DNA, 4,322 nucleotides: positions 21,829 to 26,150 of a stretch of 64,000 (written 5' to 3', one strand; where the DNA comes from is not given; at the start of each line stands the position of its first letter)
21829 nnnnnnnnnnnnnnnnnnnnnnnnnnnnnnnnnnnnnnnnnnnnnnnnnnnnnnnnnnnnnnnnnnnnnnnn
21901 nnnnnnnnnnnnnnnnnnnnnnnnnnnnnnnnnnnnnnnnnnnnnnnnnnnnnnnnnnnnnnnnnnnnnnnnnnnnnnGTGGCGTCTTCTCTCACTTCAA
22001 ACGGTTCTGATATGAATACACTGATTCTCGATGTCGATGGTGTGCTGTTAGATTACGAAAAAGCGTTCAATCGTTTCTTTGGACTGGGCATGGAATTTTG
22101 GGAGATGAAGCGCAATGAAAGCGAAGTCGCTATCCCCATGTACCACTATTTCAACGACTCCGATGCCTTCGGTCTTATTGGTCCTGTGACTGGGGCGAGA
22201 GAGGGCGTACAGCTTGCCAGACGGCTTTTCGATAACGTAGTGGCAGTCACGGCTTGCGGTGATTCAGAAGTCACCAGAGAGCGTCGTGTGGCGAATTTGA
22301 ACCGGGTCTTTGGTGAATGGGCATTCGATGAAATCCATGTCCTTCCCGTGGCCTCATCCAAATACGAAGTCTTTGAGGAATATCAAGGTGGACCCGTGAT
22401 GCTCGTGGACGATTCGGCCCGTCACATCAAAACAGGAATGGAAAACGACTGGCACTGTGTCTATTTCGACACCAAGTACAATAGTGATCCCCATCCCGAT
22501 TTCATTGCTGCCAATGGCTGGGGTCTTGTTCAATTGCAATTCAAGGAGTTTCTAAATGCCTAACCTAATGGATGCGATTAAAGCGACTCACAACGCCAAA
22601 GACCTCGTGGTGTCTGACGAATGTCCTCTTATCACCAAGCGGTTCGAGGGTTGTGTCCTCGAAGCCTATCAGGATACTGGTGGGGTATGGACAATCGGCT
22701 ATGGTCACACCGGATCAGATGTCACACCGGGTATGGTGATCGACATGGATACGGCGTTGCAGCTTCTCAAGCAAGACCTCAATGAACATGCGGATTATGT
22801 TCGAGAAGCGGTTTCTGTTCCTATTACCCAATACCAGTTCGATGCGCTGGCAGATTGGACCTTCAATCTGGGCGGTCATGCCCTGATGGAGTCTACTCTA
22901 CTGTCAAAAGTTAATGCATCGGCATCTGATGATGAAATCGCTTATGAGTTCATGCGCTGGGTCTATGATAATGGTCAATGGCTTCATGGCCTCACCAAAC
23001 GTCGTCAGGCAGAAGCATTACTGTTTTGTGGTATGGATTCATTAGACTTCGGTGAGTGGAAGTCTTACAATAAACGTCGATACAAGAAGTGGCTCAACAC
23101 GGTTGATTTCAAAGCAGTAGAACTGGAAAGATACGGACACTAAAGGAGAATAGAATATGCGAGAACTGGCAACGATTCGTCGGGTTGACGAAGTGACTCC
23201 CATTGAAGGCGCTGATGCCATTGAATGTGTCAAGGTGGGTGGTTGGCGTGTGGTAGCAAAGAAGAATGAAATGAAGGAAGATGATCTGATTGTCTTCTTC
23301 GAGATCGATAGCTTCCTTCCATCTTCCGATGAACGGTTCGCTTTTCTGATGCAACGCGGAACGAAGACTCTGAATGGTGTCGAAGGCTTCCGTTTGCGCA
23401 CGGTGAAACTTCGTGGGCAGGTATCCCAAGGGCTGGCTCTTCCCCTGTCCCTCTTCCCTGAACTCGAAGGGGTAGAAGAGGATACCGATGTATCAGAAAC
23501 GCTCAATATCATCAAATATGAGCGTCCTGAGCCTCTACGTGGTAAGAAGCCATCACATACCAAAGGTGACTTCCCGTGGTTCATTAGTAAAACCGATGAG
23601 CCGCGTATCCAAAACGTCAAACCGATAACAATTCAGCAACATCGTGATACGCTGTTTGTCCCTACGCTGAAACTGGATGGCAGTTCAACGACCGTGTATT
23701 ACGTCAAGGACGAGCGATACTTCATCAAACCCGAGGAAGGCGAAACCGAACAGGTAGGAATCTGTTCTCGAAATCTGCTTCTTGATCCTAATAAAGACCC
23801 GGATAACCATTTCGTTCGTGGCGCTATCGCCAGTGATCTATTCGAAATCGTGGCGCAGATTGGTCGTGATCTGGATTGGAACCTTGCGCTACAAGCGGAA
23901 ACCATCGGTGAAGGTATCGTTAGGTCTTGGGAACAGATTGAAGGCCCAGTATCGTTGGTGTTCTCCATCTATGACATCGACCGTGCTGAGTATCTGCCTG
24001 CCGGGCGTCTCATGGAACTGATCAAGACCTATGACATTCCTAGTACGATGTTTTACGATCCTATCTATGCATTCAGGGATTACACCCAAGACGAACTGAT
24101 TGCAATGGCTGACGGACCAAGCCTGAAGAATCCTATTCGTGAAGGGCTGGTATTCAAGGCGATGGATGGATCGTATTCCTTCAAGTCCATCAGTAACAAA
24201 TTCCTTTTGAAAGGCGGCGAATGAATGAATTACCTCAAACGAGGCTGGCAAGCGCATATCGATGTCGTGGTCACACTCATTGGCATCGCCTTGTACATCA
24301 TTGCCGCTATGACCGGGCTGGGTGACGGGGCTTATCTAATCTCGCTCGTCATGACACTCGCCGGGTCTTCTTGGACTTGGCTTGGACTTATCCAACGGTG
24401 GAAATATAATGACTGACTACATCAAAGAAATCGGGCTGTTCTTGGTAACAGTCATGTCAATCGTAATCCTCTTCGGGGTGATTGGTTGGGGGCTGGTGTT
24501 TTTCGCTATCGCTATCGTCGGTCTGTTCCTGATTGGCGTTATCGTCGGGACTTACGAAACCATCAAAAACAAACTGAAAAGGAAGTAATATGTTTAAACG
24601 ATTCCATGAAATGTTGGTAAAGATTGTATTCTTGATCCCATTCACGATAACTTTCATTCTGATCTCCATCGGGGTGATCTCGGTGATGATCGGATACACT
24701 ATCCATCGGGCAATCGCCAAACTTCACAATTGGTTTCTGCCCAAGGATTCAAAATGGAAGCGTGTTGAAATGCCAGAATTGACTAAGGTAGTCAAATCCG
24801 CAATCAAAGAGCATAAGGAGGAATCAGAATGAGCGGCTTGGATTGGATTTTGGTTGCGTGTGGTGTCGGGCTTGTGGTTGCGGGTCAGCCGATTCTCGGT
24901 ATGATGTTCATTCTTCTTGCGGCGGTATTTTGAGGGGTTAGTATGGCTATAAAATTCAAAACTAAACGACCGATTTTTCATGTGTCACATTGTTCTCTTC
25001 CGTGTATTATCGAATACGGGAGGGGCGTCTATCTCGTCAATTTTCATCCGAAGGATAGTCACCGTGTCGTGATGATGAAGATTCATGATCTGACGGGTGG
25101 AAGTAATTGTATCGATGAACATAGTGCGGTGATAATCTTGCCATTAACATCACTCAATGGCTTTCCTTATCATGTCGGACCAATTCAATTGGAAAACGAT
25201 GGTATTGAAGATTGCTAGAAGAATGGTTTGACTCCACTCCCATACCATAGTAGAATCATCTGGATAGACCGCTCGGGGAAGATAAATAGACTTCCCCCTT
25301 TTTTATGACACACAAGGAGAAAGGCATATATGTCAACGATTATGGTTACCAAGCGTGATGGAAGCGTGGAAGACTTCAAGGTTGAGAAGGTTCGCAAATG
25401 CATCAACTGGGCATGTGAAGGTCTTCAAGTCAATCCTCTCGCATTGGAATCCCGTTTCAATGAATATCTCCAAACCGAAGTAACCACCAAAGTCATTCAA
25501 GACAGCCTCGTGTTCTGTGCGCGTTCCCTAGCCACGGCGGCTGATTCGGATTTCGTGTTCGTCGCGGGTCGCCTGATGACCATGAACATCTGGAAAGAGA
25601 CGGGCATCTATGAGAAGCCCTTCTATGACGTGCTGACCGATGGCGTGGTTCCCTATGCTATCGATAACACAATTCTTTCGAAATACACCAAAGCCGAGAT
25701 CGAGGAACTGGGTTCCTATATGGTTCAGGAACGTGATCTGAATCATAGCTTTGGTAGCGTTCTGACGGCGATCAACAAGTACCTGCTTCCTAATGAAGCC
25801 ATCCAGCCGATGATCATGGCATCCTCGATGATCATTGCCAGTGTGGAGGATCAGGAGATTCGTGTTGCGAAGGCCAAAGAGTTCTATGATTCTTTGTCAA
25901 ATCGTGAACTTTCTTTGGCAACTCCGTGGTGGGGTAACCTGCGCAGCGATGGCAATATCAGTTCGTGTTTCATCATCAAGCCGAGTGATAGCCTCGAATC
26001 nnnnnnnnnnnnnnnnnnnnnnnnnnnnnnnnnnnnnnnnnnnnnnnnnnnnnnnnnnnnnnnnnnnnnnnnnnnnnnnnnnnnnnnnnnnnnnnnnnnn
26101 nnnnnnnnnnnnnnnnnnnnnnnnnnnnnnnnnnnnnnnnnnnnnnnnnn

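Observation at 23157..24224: Second, unrelated ATP-dependent RNA ligase (DraRnl/NgrRnl-like) in the same phage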

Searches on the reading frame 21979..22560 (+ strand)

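Call 12: search_protein_families(library=pfam, proteins=[window:21979-22560:+], max_evalue=0.001)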
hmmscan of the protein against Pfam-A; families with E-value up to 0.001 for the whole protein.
window:21979-22560:+ (194 aa): 0 families

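Call 56: search_protein_families(library=phrogs, proteins=[window:21979-22560:+], max_evalue=0.001)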
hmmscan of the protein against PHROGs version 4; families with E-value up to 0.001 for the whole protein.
window:21979-22560:+ (194 aa): 3 families
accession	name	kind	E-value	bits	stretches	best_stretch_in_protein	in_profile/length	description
phrog_420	-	unknown function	9.4e-27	95.2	1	10-181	11-195/267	unknown function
phrog_2643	-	moron, auxiliary metabolic gene and host takeover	3.8e-07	30.9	1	11-168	5-161/182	5'-3' deoxyribonucleotidase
phrog_415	-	other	5.8e-06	27.1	1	7-162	16-163/218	polynucleotide kinase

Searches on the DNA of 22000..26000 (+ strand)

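Call 7: search_dna_similar(query=window:22000-26000:+, collection=phages, mode=near, max_rows=20)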
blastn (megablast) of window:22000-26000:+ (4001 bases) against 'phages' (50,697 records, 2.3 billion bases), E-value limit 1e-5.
No match.

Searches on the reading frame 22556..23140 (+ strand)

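Call 12: search_protein_families(library=pfam, proteins=[window:22556-23140:+], max_evalue=0.001)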
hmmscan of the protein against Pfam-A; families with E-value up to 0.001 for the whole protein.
window:22556-23140:+ (195 aa): 1 family
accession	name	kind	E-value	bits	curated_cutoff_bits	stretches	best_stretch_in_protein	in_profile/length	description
PF00959.24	Phage_lysozyme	-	4.7e-43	146.9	22.3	1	28-153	1-125/125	Phage lysozyme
